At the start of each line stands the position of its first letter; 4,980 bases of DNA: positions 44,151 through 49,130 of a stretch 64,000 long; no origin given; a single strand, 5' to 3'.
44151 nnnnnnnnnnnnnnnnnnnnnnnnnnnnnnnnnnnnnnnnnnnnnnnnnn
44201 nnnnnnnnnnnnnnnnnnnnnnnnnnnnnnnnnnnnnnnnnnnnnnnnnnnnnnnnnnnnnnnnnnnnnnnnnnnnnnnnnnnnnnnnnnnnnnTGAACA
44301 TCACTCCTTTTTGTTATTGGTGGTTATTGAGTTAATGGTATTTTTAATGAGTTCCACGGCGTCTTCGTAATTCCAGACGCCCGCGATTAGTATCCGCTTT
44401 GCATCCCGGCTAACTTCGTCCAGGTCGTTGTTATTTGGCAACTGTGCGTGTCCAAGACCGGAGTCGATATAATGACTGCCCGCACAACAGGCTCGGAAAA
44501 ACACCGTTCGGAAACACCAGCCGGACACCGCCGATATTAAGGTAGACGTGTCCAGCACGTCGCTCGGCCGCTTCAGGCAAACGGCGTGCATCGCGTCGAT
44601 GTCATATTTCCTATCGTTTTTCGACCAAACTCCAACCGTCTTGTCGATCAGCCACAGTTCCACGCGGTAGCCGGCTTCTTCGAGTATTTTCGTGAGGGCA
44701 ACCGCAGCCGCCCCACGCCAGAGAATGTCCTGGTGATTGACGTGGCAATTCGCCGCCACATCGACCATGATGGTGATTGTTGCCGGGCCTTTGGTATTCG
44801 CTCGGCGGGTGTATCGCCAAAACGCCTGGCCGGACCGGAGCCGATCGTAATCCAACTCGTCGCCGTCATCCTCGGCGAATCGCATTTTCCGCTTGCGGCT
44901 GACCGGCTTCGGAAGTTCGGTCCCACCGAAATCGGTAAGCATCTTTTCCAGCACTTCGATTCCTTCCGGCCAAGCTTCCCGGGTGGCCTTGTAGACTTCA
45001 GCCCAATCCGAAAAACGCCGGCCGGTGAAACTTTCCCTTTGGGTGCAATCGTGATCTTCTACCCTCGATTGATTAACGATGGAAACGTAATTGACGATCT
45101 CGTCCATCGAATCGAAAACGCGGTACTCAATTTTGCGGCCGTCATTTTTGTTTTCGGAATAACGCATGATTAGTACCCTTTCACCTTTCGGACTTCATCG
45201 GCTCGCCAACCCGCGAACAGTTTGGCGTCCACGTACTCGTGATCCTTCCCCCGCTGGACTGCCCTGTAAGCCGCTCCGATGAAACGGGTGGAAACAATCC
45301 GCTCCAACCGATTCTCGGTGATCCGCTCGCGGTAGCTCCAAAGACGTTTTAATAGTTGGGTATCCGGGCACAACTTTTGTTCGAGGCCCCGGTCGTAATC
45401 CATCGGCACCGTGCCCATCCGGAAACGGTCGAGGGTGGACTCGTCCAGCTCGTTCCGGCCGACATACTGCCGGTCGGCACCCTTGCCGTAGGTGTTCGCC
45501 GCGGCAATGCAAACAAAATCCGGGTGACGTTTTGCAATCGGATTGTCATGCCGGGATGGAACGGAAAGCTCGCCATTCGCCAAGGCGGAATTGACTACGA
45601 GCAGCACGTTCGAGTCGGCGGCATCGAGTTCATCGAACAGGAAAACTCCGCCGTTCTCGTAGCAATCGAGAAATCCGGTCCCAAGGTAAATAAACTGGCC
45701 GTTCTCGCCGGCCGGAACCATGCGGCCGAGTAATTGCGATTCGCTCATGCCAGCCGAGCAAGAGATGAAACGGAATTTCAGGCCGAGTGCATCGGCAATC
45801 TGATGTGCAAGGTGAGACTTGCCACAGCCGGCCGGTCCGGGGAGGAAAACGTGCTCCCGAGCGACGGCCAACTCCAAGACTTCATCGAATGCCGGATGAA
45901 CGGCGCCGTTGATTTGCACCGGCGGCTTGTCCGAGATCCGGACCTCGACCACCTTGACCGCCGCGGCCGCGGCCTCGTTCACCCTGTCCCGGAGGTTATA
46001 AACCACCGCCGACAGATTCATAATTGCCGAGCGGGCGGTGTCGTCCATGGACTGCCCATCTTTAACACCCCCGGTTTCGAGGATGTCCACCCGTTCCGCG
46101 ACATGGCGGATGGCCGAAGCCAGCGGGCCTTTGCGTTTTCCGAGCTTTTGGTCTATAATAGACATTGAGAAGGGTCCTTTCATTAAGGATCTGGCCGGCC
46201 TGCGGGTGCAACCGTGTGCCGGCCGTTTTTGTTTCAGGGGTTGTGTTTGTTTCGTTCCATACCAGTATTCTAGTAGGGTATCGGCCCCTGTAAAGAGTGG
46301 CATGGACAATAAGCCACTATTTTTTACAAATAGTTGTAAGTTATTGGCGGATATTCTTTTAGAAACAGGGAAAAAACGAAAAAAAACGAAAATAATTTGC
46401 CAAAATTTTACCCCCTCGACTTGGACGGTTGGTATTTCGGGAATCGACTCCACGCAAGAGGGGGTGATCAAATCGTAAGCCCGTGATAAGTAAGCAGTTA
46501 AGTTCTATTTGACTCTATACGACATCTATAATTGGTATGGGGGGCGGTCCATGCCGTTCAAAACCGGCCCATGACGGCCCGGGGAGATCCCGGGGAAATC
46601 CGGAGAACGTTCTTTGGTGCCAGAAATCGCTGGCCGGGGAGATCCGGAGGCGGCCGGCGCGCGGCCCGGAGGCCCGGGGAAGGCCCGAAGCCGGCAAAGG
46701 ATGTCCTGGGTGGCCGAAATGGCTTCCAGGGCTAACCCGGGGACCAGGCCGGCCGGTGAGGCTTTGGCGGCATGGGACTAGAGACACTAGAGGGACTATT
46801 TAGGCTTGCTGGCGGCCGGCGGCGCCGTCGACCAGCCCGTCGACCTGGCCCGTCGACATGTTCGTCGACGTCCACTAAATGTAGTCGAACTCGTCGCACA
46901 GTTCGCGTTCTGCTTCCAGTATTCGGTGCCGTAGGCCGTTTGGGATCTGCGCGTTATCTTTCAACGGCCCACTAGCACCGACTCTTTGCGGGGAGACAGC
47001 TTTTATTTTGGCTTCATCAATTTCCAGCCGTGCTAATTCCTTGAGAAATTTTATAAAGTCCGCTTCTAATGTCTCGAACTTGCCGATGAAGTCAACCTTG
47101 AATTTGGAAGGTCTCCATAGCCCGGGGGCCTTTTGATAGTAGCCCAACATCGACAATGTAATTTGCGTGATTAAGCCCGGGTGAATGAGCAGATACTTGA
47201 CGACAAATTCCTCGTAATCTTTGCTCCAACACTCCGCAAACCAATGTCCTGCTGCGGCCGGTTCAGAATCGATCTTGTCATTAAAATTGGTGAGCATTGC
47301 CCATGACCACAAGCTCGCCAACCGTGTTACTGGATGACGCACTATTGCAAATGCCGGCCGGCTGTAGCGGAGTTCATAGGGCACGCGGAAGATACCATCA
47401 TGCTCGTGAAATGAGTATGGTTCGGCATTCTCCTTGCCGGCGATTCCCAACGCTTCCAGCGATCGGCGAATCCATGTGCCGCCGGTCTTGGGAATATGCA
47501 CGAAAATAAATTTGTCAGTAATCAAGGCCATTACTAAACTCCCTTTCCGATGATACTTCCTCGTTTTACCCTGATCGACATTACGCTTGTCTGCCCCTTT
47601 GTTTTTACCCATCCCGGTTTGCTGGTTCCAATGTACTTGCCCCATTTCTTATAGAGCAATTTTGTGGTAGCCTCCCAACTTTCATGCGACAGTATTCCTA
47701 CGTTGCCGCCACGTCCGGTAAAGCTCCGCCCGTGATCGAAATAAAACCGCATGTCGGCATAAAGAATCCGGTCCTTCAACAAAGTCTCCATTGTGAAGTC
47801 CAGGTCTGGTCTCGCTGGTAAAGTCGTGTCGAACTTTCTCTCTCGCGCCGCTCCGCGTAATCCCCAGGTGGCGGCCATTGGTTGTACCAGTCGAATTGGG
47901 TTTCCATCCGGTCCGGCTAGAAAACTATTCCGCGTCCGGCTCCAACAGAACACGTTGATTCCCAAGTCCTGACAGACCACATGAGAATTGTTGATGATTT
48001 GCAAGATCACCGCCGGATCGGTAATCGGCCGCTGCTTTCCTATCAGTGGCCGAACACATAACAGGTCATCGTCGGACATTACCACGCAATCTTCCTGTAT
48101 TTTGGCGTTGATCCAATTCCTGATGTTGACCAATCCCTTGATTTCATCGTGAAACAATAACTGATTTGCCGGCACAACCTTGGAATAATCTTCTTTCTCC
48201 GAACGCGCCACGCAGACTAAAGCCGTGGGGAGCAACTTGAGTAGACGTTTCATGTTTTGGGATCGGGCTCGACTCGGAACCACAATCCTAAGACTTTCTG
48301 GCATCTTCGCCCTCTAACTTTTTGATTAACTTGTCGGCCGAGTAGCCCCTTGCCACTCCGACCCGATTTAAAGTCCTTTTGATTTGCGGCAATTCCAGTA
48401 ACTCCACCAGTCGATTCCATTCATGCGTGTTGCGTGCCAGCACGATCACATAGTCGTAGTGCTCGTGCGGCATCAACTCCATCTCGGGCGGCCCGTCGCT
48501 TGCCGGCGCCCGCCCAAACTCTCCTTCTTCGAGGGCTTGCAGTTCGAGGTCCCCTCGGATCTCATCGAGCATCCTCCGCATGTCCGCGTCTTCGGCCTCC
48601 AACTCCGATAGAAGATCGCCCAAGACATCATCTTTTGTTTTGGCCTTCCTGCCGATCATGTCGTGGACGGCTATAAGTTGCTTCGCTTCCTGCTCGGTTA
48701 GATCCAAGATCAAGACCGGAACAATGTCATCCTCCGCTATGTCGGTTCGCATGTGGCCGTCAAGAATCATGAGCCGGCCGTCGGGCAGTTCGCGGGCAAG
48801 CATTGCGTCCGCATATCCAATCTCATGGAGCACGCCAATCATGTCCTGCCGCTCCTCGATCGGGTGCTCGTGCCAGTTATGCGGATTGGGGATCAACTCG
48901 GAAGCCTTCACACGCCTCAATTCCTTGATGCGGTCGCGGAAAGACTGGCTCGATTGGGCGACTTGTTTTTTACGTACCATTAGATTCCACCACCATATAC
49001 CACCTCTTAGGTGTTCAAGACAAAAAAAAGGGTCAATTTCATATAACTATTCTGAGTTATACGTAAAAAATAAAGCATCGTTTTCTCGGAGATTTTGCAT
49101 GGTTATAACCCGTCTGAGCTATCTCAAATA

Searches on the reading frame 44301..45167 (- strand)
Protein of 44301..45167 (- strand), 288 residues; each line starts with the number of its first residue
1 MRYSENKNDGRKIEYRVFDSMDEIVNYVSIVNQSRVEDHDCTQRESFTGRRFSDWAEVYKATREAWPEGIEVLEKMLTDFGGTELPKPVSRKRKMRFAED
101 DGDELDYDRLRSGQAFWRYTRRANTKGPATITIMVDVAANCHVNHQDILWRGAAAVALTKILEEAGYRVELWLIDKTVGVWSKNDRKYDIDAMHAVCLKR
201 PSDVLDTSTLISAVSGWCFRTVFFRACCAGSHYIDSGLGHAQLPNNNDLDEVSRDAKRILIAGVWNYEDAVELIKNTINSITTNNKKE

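Call 8: search_protein_families(library=pfam, proteins=[window:44301-45167:-], max_evalue=0.01)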
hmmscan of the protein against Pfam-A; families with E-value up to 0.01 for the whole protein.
window:44301-45167:- (288 aa): 1 family
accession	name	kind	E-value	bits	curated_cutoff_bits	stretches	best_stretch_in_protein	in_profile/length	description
PF23822.1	DUF7192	-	1.8e-24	87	27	1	5-227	3-220/281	Domain of unknown function (DUF7192)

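Call 24: search_protein_families(library=phrogs, proteins=[window:44301-45167:-], max_evalue=0.01)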
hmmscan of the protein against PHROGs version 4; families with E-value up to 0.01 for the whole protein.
window:44301-45167:- (288 aa): 2 families
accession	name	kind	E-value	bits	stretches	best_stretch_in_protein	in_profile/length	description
phrog_1909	-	unknown function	2.8e-16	60.6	1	2-227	3-223/287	-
phrog_35469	-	unknown function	2.2e-11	44.5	1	87-227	91-230/297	-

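Call 64: find_homologous_proteins(query=window:44301-45167:-, max_evalue=1e-10)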
Query window:44301-45167:- (288 aa): 151 proteins with E <= 1e-10 among 949 candidates; the best 120 are listed.
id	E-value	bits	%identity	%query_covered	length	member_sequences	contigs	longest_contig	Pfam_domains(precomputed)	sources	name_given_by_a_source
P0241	4.0e-195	665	100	100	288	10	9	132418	PF23822.2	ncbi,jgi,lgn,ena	ncbi:MAG: hypothetical protein ABSA16_02155 [Thermoguttaceae bacterium]|jgi:hypothetical protein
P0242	1.0e-170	584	87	100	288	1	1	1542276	PF23822.2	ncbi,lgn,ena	-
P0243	3.0e-110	386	61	99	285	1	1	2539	PF23822.2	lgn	-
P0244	9.6e-107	374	58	98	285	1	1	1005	PF23822.2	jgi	jgi:hypothetical protein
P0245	2.6e-106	373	59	100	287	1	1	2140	PF23822.2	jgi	jgi:hypothetical protein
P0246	4.0e-100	353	57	95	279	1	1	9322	PF23822.2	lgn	-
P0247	1.2e-99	351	57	98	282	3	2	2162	PF23822.2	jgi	jgi:hypothetical protein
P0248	4.9e-98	346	55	93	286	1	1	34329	PF23822.2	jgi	-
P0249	7.2e-98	345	56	95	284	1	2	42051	PF23822.2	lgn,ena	-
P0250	2.6e-95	337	55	94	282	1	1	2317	PF23822.2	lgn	-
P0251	3.1e-94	333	57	94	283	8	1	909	PF23822.2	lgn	-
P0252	1.5e-93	331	52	98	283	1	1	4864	PF23822.2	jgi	-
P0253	1.3e-91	325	52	92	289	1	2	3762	PF23822.2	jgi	-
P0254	3.1e-91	324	54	94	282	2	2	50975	PF23822.2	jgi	jgi:hypothetical protein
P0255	3.3e-91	323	54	93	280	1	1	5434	PF23822.2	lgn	-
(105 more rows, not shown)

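Call 65: find_encoding_contigs(protein=P0242, flank=10000, max_places=1)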
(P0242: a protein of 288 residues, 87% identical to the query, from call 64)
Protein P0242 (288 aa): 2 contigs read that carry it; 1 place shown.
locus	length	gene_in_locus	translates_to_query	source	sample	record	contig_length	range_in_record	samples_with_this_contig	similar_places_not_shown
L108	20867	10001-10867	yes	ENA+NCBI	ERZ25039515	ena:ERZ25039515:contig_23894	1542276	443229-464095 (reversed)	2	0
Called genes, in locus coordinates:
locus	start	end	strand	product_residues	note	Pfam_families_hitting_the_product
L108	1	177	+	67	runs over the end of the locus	-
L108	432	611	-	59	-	-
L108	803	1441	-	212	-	-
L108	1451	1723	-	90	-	PF06013:WXG100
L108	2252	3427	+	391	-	PF00589:Phage_integrase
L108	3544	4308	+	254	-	-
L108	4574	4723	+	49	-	-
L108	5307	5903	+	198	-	PF02195:ParB_N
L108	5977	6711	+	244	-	-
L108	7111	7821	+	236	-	-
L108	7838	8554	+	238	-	-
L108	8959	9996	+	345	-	PF07726:AAA_3 (faint), PF07728:AAA_5, PF00004:AAA (weak)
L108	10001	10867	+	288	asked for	PF23822:DUF7192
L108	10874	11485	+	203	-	PF12002:MgsA_C (faint)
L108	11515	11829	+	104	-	-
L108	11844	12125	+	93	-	-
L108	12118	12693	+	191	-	-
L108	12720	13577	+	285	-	PF00004:AAA (weak), PF13177:DNA_pol3_delta2 (weak)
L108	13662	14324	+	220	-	-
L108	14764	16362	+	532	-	PF05876:GpA_ATPase, PF20454:GpA_nuclease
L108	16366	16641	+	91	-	-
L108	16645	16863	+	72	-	-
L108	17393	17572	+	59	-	PF04972:BON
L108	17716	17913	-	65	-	PF00313:CSD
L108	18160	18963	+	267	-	PF11185:DUF2971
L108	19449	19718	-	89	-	-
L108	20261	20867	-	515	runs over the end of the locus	-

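Call 68: find_encoding_contigs(protein=P0249, flank=10000, max_places=2)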
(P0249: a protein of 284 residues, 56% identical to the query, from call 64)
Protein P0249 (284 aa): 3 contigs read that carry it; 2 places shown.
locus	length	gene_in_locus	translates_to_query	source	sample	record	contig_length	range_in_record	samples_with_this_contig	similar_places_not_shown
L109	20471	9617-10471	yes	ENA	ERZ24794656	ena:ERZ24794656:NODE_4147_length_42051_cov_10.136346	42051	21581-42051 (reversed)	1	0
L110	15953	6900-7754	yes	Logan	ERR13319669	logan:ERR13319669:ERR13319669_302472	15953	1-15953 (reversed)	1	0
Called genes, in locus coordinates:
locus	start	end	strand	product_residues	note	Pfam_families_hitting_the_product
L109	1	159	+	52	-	?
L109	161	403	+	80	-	-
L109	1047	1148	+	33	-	-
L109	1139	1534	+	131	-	PF07087:DUF1353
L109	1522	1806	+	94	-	-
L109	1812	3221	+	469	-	PF13365:Trypsin_2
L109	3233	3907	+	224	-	-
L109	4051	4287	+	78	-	-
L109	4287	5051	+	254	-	-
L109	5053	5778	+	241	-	-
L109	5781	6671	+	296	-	PF00551:Formyl_trans_N, PF02911:Formyl_trans_C (weak)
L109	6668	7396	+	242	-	-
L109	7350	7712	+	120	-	-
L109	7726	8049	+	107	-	-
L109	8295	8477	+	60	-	-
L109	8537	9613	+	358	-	PF07728:AAA_5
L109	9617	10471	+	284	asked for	PF23822:DUF7192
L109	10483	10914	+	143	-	-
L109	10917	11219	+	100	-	-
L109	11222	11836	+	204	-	PF12002:MgsA_C (faint)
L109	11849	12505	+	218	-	PF00004:AAA (faint)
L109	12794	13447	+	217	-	-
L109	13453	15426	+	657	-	PF05876:GpA_ATPase, PF20454:GpA_nuclease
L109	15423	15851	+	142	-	-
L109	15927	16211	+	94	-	-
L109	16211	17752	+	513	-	PF05136:Phage_portal_2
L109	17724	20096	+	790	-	-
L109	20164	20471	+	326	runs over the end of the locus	PF09956:Phage_cement_2 (weak)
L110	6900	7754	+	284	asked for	PF23822:DUF7192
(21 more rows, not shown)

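Call 89: find_related_loci(query=window:44301-45167:-, collection=viral_contigs, flank=10000)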
Query window:44301-45167:- (288 aa) in viral_contigs; peptide patterns used: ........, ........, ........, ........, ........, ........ (x = any residue, [..] = any of these).
2 stretches matched a pattern, but none encodes a relative of the query by tblastn (E <= 1e-3).

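Call 91: find_related_loci(query=A3, collection=viral_contigs, flank=10000)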
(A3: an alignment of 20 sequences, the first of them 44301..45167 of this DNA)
Query A3 (288 aa) in viral_contigs; peptide patterns used: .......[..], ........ (x = any residue, [..] = any of these).
34 stretches matched a pattern; 16 encode a relative of the query (tblastn E <= 1e-3); 16 distinct loci.
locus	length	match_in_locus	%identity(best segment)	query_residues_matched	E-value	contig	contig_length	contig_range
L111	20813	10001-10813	55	17-286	1e-99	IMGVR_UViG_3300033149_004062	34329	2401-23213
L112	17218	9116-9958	46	11-281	1e-82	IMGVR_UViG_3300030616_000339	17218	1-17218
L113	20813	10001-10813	42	1-281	3e-70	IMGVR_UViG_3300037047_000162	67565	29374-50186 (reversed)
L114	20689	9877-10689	42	1-281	3e-70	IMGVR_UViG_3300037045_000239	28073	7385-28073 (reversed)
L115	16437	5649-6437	42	15-283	2e-66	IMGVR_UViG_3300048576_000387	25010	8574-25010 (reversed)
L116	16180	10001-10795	40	15-288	2e-58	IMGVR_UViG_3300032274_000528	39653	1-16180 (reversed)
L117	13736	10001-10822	37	1-285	1e-56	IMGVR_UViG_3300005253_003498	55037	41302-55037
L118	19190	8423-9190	40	18-281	6e-56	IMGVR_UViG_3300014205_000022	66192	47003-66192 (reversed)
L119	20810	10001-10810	37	14-281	5e-53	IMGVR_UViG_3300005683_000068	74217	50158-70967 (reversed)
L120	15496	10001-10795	37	14-276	2e-49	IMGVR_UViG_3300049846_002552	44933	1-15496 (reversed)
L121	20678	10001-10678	38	47-278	1e-47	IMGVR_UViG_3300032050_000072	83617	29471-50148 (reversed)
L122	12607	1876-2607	37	46-288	2e-44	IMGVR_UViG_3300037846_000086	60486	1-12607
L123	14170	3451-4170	33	13-251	7e-36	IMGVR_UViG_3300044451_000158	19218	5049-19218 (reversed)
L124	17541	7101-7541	30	52-190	5e-9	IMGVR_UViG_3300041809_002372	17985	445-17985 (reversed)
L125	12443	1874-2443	25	1-180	2e-8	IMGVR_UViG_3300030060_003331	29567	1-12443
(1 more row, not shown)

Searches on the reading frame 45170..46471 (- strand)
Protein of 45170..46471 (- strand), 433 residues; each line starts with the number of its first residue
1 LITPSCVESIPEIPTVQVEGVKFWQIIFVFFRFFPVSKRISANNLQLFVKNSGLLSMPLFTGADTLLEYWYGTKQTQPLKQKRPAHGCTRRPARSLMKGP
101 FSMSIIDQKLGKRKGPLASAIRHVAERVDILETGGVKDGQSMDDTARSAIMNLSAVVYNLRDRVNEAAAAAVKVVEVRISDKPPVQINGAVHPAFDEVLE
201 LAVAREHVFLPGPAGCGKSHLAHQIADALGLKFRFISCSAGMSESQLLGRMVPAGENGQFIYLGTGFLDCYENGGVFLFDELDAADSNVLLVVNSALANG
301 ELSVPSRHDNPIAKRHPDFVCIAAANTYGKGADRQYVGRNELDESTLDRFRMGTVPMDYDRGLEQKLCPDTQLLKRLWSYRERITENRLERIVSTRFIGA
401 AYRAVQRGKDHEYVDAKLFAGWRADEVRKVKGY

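Call 7: search_protein_families(library=pfam, proteins=[window:45170-46471:-], max_evalue=0.01)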
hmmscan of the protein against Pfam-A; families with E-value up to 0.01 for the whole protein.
window:45170-46471:- (433 aa): 10 families
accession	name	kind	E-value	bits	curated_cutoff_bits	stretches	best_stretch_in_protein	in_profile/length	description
PF07728.20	AAA_5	-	8.5e-19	68.4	22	1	207-350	1-139/139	AAA domain (dynein-related subfamily)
PF00004.35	AAA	-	3.7e-06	27.9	21.2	1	209-289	2-73/131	ATPase family associated with various cellular activities (AAA)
PF07726.17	AAA_3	-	0.00028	21.2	27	1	207-352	1-131/131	ATPase family associated with various cellular activities (AAA)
PF01078.27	Mg_chelatase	-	0.00044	20.1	20.3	0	197-227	13-44/207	Magnesium chelatase, subunit ChlI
PF20030.5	bpMoxR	-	0.00045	19.8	27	1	201-235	26-62/205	MoxR domain in the MoxR-vWA-beta-propeller ternary systems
PF00910.28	RNA_helicase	-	0.0026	18.6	21.5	1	208-286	1-62/105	RNA helicase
PF13191.12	AAA_16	-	0.0032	18.4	32.6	0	206-237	25-57/167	AAA ATPase domain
PF05496.18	RuvB_N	-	0.0038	17.4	27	1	204-240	32-68/159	Holliday junction DNA helicase RuvB P-loop domain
PF13401.12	AAA_22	-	0.0085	16.8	27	0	206-250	6-53/130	AAA domain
PF05729.18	NACHT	-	0.0088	16.3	26.7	0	208-229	3-24/167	NACHT domain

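Call 63: search_protein_families(library=ncbifam, proteins=[window:45170-46471:-], max_evalue=0.001)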
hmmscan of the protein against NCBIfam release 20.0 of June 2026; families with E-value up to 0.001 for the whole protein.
window:45170-46471:- (433 aa): 5 families
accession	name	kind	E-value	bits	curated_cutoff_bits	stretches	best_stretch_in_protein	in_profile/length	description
TIGR01650.1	PD_CobS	equivalog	5.1e-07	29.1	558.55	1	149-354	7-215/327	cobaltochelatase subunit CobS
TIGR02640.1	gas_vesic_GvpN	equivalog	2.7e-05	23.8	266.8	0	207-251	23-67/262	gas vesicle protein GvpN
NF051883.1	DnaARegInactHdaA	equivalog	0.00028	20.6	300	0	208-228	44-64/229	DnaA regulatory inactivator HdaA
NF047784.1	MadB_ATPase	equivalog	0.00042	19.6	475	0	195-248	22-76/298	MadB family AAA-type ATPase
TIGR00635.1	ruvB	equivalog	0.00069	18.7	299.05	0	205-245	30-70/305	Holliday junction branch migration DNA helicase RuvB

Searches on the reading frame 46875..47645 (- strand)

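Call 7: search_protein_families(library=pfam, proteins=[window:46875-47645:-], max_evalue=0.01)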
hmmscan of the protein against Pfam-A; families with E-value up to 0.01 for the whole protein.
window:46875-47645:- (256 aa): 1 family
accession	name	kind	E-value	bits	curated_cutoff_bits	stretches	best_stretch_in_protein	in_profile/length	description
PF03567.20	Sulfotransfer_2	-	5.7e-08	33.6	22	1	43-210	8-199/252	Sulfotransferase family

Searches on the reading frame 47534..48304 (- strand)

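Call 7: search_protein_families(library=pfam, proteins=[window:47534-48304:-], max_evalue=0.01)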
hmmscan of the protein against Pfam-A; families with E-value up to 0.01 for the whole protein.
window:47534-48304:- (256 aa): 1 family
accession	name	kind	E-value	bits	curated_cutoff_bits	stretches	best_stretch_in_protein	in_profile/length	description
PF20691.3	TAGT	-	6.5e-08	33.2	27.5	1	6-85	2-94/205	TET-Associated Glycosyltransferase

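Call 63: search_protein_families(library=ncbifam, proteins=[window:47534-48304:-], max_evalue=0.001)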
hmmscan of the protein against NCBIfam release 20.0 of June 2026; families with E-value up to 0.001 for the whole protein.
window:47534-48304:- (256 aa): 0 families

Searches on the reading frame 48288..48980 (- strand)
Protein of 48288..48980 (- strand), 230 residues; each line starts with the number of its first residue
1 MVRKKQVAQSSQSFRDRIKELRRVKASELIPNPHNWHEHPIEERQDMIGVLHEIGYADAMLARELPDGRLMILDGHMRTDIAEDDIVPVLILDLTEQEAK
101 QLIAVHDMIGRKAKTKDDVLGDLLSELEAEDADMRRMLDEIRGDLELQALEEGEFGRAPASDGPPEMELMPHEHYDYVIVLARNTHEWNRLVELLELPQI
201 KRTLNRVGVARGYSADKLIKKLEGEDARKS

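Call 7: search_protein_families(library=pfam, proteins=[window:48288-48980:-], max_evalue=0.01)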
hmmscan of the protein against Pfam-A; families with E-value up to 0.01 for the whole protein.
window:48288-48980:- (230 aa): 0 families

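Call 24: search_protein_families(library=phrogs, proteins=[window:48288-48980:-], max_evalue=0.01)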
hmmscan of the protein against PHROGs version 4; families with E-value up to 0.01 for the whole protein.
window:48288-48980:- (230 aa): 5 families
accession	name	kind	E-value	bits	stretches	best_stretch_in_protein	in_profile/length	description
phrog_498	-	other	1.7e-11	44.4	1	9-135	23-151/633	DNA methyltransferase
phrog_620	-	DNA, RNA and nucleotide metabolism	3.2e-09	38.2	1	20-142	8-129/217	ParB-like partition protein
phrog_723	-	DNA, RNA and nucleotide metabolism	1.2e-07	32.8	1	20-133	12-128/223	ParB-like partition protein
phrog_8071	-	DNA, RNA and nucleotide metabolism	4.4e-05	23.9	1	21-131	7-117/389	ParB-like partition protein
phrog_15396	-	DNA, RNA and nucleotide metabolism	0.00032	21.6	1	28-135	11-118/258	ParB-like partition nuclease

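Call 63: search_protein_families(library=ncbifam, proteins=[window:48288-48980:-], max_evalue=0.001)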
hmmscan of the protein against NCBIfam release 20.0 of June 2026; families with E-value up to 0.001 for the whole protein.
window:48288-48980:- (230 aa): 0 families
